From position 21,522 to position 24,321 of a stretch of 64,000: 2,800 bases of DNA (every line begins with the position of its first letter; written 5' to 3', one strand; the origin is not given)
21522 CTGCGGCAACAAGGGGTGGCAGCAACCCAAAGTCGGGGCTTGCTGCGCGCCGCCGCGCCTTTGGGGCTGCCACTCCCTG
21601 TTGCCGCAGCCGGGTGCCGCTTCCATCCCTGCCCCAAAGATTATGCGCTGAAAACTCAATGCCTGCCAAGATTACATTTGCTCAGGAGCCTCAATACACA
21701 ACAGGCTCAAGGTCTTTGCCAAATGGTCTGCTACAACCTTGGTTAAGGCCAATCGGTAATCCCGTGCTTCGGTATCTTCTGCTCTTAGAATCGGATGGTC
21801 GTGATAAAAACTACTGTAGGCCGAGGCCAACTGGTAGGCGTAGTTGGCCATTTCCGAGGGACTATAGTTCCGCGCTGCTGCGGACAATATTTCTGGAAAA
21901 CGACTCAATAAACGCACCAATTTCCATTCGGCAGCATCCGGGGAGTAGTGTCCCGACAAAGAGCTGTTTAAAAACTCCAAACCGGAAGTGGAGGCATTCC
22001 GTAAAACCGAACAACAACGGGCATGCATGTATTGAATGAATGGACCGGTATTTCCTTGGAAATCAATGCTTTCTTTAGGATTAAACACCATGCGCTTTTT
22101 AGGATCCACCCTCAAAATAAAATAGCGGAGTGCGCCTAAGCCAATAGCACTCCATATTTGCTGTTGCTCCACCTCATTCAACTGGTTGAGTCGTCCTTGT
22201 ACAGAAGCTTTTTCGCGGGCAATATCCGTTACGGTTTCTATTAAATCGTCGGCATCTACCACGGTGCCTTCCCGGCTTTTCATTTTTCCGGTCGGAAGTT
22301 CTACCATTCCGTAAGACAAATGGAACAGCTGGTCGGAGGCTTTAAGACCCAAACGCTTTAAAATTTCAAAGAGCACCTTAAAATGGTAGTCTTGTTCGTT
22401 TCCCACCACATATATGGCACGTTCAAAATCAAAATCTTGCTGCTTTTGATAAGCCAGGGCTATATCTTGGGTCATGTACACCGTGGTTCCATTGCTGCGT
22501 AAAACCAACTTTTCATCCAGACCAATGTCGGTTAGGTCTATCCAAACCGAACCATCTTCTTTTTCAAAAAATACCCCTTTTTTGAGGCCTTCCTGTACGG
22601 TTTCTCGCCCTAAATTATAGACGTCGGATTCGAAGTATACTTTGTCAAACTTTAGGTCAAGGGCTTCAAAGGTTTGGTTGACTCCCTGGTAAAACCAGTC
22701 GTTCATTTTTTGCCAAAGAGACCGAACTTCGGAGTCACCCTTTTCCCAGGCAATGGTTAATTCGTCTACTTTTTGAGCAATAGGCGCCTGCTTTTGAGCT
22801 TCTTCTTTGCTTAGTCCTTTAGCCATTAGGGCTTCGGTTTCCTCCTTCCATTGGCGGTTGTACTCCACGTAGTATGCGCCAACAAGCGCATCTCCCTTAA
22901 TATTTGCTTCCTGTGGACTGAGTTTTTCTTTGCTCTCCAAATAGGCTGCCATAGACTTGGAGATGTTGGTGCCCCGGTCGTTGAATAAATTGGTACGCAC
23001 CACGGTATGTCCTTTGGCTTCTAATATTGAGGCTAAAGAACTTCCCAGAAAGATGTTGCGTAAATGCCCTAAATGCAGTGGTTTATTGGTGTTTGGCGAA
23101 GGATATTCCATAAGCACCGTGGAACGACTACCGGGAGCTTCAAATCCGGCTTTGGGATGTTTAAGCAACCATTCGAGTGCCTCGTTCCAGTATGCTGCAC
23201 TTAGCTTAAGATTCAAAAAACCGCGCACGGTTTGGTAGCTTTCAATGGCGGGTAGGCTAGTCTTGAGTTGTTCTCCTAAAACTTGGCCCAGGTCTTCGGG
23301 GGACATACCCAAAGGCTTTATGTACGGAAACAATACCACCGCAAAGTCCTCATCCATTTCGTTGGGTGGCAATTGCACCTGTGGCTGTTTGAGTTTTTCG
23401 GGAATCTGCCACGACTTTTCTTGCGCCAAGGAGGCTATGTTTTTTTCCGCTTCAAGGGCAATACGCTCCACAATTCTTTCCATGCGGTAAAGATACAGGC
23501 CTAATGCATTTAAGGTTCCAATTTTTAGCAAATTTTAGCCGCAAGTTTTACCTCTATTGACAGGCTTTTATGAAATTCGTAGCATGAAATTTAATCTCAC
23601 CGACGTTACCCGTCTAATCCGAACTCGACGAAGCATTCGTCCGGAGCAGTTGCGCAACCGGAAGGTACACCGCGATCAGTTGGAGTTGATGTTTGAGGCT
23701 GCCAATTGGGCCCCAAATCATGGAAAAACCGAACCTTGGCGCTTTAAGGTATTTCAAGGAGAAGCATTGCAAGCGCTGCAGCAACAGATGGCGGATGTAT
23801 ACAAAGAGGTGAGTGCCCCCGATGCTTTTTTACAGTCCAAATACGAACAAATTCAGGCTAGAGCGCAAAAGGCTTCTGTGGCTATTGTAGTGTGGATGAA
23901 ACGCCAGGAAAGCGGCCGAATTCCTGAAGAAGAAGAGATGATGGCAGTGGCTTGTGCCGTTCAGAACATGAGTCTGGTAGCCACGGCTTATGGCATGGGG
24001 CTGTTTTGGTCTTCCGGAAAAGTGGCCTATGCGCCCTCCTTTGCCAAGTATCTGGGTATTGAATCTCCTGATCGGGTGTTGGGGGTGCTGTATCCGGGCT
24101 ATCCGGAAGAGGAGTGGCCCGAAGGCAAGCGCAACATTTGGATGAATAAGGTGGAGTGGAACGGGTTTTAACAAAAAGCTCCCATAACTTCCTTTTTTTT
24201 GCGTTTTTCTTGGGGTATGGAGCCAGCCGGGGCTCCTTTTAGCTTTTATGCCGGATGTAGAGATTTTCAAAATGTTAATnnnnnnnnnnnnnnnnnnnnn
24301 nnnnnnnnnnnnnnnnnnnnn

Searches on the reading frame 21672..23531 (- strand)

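Call 26: search_protein_families(library=pfam, proteins=[window:21672-23531:-], max_evalue=0.001)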
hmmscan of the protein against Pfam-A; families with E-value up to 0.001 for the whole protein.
window:21672-23531:- (619 aa): 3 families
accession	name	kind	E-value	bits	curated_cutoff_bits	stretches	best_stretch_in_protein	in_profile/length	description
PF00750.26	tRNA-synt_1d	-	1.9e-48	165.7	23.3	1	131-474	14-338/349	tRNA synthetases class I (R), catalytic domain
PF05746.21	DALR_1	-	2.2e-30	105.5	22.3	1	499-619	1-117/117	DALR anticodon binding domain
PF03485.21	Arg_tRNA_synt_N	-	4.5e-06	27.6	21.5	1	38-110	13-85/85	Arginyl tRNA synthetase N terminal domain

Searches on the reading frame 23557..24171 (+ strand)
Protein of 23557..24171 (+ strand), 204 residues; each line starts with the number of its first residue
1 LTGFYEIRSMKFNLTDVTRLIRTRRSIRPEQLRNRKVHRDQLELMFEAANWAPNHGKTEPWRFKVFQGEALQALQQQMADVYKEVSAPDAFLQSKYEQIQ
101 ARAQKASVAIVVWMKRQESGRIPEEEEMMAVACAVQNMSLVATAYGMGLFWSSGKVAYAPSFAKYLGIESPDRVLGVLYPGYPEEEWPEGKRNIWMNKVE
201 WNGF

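Call 48: search_protein_families(library=pfam, proteins=[window:23557-24171:+], max_evalue=0.001)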
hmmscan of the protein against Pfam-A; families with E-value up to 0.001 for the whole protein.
window:23557-24171:+ (204 aa): 1 family
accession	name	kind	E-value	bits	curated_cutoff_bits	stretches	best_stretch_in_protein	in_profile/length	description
PF00881.29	Nitroreductase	-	7.8e-28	98.2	23.5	1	21-182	1-167/167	Nitroreductase family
